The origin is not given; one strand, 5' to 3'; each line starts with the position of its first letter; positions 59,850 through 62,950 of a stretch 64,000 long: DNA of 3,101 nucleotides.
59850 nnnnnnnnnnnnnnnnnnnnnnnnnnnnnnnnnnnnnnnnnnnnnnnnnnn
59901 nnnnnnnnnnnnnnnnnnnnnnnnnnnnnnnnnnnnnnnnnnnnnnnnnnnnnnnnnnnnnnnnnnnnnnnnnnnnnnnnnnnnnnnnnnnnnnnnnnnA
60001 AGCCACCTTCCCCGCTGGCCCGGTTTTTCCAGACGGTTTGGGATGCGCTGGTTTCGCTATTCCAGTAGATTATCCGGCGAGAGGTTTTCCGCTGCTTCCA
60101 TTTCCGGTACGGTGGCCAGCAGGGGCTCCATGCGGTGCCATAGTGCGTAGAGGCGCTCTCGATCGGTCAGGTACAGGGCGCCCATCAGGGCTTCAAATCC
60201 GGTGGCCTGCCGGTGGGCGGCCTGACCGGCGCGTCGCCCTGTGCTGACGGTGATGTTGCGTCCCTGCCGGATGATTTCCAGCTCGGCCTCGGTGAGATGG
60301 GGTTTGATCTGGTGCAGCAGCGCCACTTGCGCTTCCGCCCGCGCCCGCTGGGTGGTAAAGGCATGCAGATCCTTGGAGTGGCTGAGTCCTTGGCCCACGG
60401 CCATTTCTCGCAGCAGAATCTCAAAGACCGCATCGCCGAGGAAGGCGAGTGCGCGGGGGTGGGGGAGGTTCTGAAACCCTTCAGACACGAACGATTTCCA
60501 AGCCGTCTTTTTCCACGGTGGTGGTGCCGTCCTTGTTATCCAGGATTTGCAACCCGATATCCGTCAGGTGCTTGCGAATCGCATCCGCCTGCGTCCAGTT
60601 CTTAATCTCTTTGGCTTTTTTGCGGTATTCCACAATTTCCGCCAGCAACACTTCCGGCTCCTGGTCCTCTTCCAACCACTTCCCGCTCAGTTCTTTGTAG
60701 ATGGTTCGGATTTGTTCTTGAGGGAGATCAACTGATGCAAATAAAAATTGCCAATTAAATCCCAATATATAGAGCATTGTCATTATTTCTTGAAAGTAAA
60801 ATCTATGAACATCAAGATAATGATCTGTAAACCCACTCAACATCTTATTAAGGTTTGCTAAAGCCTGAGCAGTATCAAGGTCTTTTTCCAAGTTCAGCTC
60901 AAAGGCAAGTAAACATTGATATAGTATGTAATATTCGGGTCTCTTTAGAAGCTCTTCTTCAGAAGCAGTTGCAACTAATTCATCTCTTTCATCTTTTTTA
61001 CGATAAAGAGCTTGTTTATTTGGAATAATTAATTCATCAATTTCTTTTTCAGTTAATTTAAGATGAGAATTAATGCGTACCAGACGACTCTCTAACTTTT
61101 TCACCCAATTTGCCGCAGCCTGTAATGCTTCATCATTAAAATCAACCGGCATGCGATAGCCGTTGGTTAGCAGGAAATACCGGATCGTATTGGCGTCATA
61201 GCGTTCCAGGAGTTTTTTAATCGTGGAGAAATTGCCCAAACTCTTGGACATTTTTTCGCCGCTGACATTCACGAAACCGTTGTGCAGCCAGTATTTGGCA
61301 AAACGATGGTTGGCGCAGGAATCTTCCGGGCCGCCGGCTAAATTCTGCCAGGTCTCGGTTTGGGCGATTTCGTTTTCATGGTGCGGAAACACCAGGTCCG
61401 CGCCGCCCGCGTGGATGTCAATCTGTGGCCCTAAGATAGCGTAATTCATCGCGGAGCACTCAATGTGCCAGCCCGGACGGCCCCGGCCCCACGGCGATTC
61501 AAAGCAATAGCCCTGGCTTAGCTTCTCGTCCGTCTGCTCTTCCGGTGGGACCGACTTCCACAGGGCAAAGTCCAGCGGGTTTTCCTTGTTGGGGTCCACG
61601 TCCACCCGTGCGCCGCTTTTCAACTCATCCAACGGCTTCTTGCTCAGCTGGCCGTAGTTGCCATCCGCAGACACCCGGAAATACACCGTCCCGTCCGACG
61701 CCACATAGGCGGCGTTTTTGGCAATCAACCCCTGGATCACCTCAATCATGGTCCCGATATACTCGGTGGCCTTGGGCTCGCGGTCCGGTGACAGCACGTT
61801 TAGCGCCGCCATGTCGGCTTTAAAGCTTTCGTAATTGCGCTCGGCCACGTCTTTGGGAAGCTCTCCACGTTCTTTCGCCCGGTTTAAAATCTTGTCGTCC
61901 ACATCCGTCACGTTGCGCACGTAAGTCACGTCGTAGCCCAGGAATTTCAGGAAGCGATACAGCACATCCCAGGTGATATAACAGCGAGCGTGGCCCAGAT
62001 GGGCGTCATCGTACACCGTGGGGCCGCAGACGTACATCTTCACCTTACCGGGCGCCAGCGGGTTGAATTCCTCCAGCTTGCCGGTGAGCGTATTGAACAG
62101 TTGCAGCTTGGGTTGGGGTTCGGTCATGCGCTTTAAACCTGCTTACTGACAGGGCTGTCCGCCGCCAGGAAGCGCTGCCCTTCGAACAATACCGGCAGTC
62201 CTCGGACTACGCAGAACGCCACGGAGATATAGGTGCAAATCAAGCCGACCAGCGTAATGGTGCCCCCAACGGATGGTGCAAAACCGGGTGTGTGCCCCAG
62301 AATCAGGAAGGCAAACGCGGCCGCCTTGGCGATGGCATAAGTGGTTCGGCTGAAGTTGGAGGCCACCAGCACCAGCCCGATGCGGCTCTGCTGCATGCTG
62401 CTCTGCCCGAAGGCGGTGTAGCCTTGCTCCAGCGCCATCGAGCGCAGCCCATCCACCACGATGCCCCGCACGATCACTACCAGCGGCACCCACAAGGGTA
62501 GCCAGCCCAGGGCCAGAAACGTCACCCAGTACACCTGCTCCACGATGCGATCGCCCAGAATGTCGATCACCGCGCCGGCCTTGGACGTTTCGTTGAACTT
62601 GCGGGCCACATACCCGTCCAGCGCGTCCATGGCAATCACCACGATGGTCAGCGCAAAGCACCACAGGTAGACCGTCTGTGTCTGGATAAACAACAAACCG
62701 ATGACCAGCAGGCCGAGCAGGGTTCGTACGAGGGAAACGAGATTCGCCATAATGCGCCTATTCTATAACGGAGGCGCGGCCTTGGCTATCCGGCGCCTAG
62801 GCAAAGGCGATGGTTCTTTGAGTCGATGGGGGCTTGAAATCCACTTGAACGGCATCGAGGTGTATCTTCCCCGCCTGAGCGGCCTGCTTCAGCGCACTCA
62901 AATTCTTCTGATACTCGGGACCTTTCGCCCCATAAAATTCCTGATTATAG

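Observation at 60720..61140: In-frame, strongly AT-rich insertion of about 140 codons inside cysS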

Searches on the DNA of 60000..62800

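Call 48: search_rna_families(source=window, start=60000, end=62800, threshold=evalue, max_evalue=1)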
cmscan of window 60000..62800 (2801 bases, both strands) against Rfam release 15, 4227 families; matches with E-value up to 1: 0.
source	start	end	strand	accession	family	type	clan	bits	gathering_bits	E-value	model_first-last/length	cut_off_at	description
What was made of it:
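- There is no Rfam match at E <= 1 (call 48).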

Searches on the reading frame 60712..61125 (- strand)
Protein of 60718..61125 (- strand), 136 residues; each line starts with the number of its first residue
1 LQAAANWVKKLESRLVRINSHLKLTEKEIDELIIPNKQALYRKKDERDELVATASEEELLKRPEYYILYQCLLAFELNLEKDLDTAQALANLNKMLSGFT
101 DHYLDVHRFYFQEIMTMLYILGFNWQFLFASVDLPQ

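Call 24: find_homologous_proteins(query=window:60712-61104:-, max_evalue=10)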
Query seq(131 aa): 37 candidates shared short words with the query, none scored E <= 10.
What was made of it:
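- Tried and rejected: Word-indexed protein search with the cassette alone (call 24).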

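Call 34: search_protein_representatives(protein=window:60718-61125:-)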
Query: 136 residues. Proteins with E-value up to 0.001 (for the whole library): 0; up to 1e-10: 0; up to 1e-30: 0. The best 0 are listed.
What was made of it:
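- No homologue of the segment exists outside CysRS (call 34).
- Tried and rejected: Exhaustive HMMER of the 136-aa cassette against 1.84 billion representatives (call 34).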

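Call 45: search_dna_similar(query=window:60718-61125:-, collection=phages, mode=protein, max_evalue=1, max_rows=10)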
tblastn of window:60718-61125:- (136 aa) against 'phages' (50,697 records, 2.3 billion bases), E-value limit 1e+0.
No match.

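Call 46: search_dna_similar(query=window:60718-61125:-, collection=plasmids, mode=protein, max_evalue=1, max_rows=10)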
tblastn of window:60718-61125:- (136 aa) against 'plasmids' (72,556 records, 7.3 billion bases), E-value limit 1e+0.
No match.

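Call 47: find_related_loci(query=window:60718-61125:-, collection=viral_contigs, flank=3000)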
Query window:60718-61125:- (136 aa) in viral_contigs; peptide patterns used: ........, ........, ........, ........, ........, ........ (x = any residue, [..] = any of these).
51 stretches matched a pattern, but none encodes a relative of the query by tblastn (E <= 1e-3).
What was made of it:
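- On Mosaic gene formed by homologous recombination: The exhaustive segment search returned none (call 34), and neither did the phage, plasmid or viral collections (calls 45-47).
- The cassette alone has no hit at E <= 0.001 among 1.84 billion representative proteins (call 34), and none in phage, plasmid or viral collections (calls 45-47). No donor was found (calls 34, 45-47).
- Tried and rejected: Phage, plasmid (tblastn) and IMG/VR searches with the cassette (calls 45-47).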
